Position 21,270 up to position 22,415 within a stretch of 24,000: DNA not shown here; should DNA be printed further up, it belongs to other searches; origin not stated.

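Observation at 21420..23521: Retron with a partner protein unlike the known effector classes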

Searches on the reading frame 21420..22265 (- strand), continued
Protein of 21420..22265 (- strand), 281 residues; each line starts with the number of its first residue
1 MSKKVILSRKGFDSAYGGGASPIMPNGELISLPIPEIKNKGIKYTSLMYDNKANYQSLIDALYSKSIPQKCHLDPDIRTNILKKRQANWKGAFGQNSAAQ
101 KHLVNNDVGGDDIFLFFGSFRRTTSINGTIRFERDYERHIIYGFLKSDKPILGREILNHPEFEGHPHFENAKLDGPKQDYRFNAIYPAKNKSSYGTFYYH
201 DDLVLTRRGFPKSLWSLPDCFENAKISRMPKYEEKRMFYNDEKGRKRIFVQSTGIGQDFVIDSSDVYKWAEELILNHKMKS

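Call 68: fold_search(model_id=the predicted structure, library=pdb)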
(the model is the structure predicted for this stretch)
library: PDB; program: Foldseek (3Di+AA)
matches with E <= 10: 648; with E <= 0.001: 0
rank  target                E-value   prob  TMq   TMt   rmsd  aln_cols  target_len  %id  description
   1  6v4s_A                1.9e-01  0.02  0.09  0.06  21.7       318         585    8  A Closed pore conformation of a Pentameic ligand-gated ion channel with additional N-terminal domain (released 2020-06-03)
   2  6v4s_B                3.6e-01  0.01  0.09  0.06  21.6       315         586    8  A Closed pore conformation of a Pentameic ligand-gated ion channel with additional N-terminal domain (released 2020-06-03)
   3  9eva_C                3.8e-01  0.03  0.12  0.07  21.6       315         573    8  3DFlex refinement of the CryoEM structure of DeCLIC nanodisc with 10mM calcium (released 2025-04-09)
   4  6v4s_C                4.5e-01  0.01  0.09  0.06  21.6       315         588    8  A Closed pore conformation of a Pentameic ligand-gated ion channel with additional N-terminal domain (released 2020-06-03)
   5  3cgm                  4.8e-01  0.02  0.09  0.13  18.1       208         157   12  Crystal structure of thermophilic SlyD (released 2009-03-10)
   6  1r6x                  5.4e-01  0.11  0.15  0.12   9.9       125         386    6  The Crystal Structure of a Truncated Form of Yeast ATP Sulfurylase, Lacking the C-Terminal APS Kinase-like Domain, in co (released 2003-11-11)
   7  7m6s_A                5.4e-01  0.02  0.12  0.10  21.4       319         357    8  Full length alpha1 Glycine receptor in presence of 1mM Glycine and 32uM Tetrahydrocannabinol State 3 (released 2022-08-03)
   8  6ssp_J                5.4e-01  0.02  0.08  0.08  21.8       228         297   11  Structure of the pentameric ligand-gated ion channel ELIC in complex with a NAM nanobody (released 2020-02-12)
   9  9eva_D                5.7e-01  0.01  0.12  0.07  21.6       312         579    7  3DFlex refinement of the CryoEM structure of DeCLIC nanodisc with 10mM calcium (released 2025-04-09)
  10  1wba                  6.1e-01  0.02  0.10  0.14  15.5       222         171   11  WINGED BEAN ALBUMIN 1 (released 1997-01-11)
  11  9dsr_A                6.1e-01  0.02  0.09  0.11  20.5       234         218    5  Crystal structure of Fab MS-1805 in complex with NPNA3 peptide from circumsporozoite protein (released 2025-10-01)
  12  7pa9_VVV              6.4e-01  0.02  0.11  0.13  19.7       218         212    6  JC polyomavirus VP1 in complex with Fab 98D3 (released 2023-02-08)
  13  6ssp_A                6.8e-01  0.01  0.09  0.08  22.1       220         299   10  Structure of the pentameric ligand-gated ion channel ELIC in complex with a NAM nanobody (released 2020-02-12)
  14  9boz_A                6.8e-01  0.01  0.07  0.06  22.4       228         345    8  Cryo-EM structure of human Glycine Receptor alpha3-beta heteromer in presence of glycine (released 2025-05-14)
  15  8sdf_B                7.7e-01  0.02  0.11  0.13  18.9       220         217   10  Crystal structure of SARS-CoV-2 receptor binding domain in complex with neutralizing antibody CC25.4 (released 2024-03-13)
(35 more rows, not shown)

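Call 74: find_encoding_contigs(protein=P0003, flank=4000, max_places=3)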
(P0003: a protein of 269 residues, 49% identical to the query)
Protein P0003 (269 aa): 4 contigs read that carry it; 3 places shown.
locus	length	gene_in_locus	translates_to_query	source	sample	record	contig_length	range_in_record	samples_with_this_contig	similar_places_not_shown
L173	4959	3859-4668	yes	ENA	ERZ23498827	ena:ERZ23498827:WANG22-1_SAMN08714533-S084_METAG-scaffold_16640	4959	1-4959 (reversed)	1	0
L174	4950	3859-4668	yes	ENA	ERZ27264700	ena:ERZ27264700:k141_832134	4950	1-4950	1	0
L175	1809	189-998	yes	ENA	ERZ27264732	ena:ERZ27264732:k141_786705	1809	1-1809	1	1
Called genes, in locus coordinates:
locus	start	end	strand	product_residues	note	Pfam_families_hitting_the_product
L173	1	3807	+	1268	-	?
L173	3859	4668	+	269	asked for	PF18754:Nmad3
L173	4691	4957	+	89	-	?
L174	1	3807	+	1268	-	?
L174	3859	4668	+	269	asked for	PF18754:Nmad3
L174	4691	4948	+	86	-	?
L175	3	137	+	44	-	?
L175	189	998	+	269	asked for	PF18754:Nmad3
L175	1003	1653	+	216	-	PF09601:DUF2459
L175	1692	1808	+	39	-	?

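Call 75: find_encoding_contigs(protein=P0008, flank=4000, max_places=2)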
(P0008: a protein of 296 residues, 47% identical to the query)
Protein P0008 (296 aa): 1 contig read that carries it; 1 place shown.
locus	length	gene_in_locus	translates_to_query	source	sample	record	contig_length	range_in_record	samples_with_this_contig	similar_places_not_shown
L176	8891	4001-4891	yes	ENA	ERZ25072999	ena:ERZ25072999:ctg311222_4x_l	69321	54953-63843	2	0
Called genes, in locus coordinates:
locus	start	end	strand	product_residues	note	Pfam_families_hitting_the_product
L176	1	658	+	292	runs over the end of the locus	PF05721:PhyH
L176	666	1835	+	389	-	PF07221:GlcNAc_2-epim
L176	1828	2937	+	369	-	PF08240:ADH_N, PF00107:ADH_zinc_N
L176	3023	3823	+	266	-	PF00756:Esterase, PF00326:Peptidase_S9 (weak)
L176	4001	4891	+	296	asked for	PF18754:Nmad3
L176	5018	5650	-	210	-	-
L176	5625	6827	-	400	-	PF01609:DDE_Tnp_1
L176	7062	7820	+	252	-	PF00072:Response_reg, PF04397:LytTR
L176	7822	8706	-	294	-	PF11138:DUF2911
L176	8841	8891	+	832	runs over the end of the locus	PF07953:Toxin_R_bind_N (weak), PF13385:Laminin_G_3, PF14873:BNR_assoc_N, PF13859:BNR_3, PF02012:BNR (faint), PF13088:BNR_2, PF18962:Por_Secre_tail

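Call 76: find_encoding_contigs(protein=P0002, flank=4000, max_places=2)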
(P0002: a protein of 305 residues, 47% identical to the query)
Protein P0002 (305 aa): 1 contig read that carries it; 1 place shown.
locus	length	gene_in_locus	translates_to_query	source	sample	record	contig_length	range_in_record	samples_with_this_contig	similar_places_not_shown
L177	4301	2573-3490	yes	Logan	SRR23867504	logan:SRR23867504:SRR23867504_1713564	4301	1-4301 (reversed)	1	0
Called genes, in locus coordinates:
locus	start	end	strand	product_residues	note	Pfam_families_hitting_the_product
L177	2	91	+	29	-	?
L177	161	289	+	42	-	-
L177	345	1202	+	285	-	-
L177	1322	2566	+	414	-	PF14281:PDDEXK_4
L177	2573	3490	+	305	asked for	PF18754:Nmad3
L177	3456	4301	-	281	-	?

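Call 77: search_protein_families(library=pfam, proteins=[L002:22-5985:+, L173:1-3807:+, L001:5338-5880:+, L177:345-1202:+, L003:7045-7974:+], max_evalue=0.001)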
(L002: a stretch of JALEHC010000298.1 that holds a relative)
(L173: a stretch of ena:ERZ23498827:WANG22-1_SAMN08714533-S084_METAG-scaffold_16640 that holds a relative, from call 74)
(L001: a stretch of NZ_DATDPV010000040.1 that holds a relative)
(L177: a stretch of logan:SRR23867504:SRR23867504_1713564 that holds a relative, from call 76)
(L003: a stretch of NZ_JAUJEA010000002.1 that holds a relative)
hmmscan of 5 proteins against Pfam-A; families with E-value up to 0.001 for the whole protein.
L002:22-5985:+ (1987 aa): 5 families
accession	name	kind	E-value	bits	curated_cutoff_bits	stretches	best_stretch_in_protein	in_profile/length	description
PF13585.12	CHU_C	-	3e-14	53.3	27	1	1894-1981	2-82/86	CHU_C Type IX secretion signal domain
PF19081.6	Ig_7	-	8.1e-12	45.7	27.3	0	395-469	9-82/84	Ig-like domain CHU_C associated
PF00041.27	fn3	-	4.9e-11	43.1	25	0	1391-1450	3-68/84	Fibronectin type III domain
PF13573.12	SprB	-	1.1e-08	35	28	1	1737-1772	2-36/37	SprB repeat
PF06832.18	BiPBP_C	-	0.00012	22.3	26.8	0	1319-1377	33-87/90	Penicillin-Binding Protein C-terminus Family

L173:1-3807:+ (1268 aa): 7 families
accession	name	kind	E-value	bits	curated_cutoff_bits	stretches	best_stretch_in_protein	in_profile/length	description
PF13585.12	CHU_C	-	2.3e-15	56.9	27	1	1175-1253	2-73/86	CHU_C Type IX secretion signal domain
PF00041.27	fn3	-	5.3e-07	30.2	25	0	672-732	3-69/84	Fibronectin type III domain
PF13573.12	SprB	-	1.1e-06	28.6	28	1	1019-1054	2-36/37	SprB repeat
PF18911.6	PKD_4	-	2.1e-05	24.9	27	1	585-657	3-76/85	PKD domain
PF19081.6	Ig_7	-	4.9e-05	24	27.3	0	945-1009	11-79/84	Ig-like domain CHU_C associated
PF00801.26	PKD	-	0.00021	21.7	23.5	0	601-652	16-67/80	PKD domain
PF06832.18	BiPBP_C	-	0.00046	20.5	26.8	0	601-658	34-87/90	Penicillin-Binding Protein C-terminus Family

L001:5338-5880:+ (180 aa): 1 family
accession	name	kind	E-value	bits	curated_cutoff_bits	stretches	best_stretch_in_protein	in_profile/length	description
PF03887.19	YfbU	-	1.3e-30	107.1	25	1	7-168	3-164/166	YfbU domain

L177:345-1202:+ (285 aa): 0 families

L003:7045-7974:+ (309 aa): 3 families
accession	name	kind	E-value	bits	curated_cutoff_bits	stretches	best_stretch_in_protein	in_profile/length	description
PF00056.29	Ldh_1_N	-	1.1e-40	139.3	27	1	1-142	1-141/141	lactate/malate dehydrogenase, NAD binding domain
PF02866.23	Ldh_1_C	-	1.5e-33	116.7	22.6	1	147-299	3-164/174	lactate/malate dehydrogenase, alpha/beta C-terminal domain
PF03721.20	UDPG_MGDP_dh_N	-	2.6e-06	27.6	27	1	1-119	1-120/187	UDP-glucose/GDP-mannose dehydrogenase family, NAD binding domain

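Call 81: find_related_loci(query=A1, collection=viral_contigs, flank=5000)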
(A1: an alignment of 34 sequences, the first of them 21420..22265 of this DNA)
Query A1 (281 aa) in viral_contigs; peptide patterns used: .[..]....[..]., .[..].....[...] (x = any residue, [..] = any of these).
93 stretches matched a pattern; 16 encode a relative of the query (tblastn E <= 1e-3); 16 distinct loci.
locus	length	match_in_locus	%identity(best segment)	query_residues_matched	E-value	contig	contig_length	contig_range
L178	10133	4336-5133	38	1-280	1e-51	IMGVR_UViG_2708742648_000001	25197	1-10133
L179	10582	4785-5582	38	1-280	1e-50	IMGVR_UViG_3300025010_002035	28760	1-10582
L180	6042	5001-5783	40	4-273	6e-48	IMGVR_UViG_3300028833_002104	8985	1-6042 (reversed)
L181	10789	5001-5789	36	4-274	3e-46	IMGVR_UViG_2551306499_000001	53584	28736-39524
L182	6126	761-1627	36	4-279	2e-45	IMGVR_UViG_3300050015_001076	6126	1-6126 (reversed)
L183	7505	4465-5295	38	4-276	1e-45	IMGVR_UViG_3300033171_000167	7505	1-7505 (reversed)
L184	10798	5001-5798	34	4-274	6e-37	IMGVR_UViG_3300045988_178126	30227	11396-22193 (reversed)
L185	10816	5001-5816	32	4-274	2e-36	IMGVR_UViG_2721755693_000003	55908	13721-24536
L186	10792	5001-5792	34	4-261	5e-36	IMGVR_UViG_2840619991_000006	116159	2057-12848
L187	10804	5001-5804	32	4-276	2e-35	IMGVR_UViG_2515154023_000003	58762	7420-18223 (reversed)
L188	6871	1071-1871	33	4-275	2e-33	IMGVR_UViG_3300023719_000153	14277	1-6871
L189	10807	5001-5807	32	4-275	1e-31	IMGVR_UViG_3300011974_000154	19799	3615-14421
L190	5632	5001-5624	35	4-206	7e-29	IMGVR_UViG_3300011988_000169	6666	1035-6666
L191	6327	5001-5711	28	4-274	3e-23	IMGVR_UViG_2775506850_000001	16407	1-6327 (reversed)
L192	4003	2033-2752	29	1-274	2e-21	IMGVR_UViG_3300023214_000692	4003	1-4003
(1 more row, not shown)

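Call 92: search_solved_structures(query=A1, max_evalue=1)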
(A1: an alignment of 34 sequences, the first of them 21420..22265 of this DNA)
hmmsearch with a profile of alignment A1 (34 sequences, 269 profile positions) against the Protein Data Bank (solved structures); distinct sequences matched with E-value up to 1: 0.

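Call 93: fold_search(model_id=the predicted structure, library=viral)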
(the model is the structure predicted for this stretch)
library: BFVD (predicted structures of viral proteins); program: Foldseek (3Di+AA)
matches with E <= 10: 885; with E <= 0.001: 0
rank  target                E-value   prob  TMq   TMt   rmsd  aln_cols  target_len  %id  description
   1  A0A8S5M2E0            8.7e-02  0.07  0.12  0.11  19.6       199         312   10  Uncharacterized protein [Siphoviridae sp. cttDR14]
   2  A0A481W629            1.4e-01  0.07  0.11  0.18  16.5       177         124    9  Uncharacterized protein [Fusobacterium phage Fnu1]
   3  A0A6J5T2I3            1.5e-01  0.03  0.12  0.11  26.8       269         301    7  Uncharacterized protein [uncultured Caudovirales phage]
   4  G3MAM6                2.2e-01  0.11  0.09  0.17  13.8       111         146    9  Gp485 [Bacillus phage G]
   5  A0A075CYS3            2.2e-01  0.04  0.11  0.12  27.6       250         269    7  Membrane protein EE22 [Elephant endotheliotropic herpesvirus 5]
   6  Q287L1                2.3e-01  0.08  0.11  0.17  13.1       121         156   12  ORF-61 [Agrotis segetum nuclear polyhedrosis virus]
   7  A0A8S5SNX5            3.1e-01  0.02  0.09  0.12  20.4       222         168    8  Uncharacterized protein [Myoviridae sp. ct7Mg7]
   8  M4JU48                3.3e-01  0.09  0.11  0.16  16.7       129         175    8  Protein EE23 [Elephantid herpesvirus 1]
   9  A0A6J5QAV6            3.3e-01  0.02  0.10  0.10  17.1       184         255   11  Tail tube protein [uncultured Caudovirales phage]
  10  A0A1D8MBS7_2          4.0e-01  0.13  0.14  0.06  10.1        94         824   12  Polyprotein (Fragment) [Endornavirus-like virus]
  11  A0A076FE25            4.2e-01  0.02  0.10  0.10  21.9       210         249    8  Uncharacterized protein [Penaeus monodon nudivirus]
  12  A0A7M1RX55            4.5e-01  0.04  0.09  0.15  12.6        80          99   14  Uncharacterized protein [uncultured phage cr108_1]
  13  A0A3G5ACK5            5.0e-01  0.03  0.12  0.10  22.1       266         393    8  Uncharacterized protein [Hyperionvirus sp.]
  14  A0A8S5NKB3            5.0e-01  0.02  0.09  0.05  25.5       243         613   10  AAA domain protein [Siphoviridae sp. ctK0l2]
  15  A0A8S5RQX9            5.6e-01  0.03  0.09  0.04  19.7       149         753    9  (no name in the UniProt tables at hand)
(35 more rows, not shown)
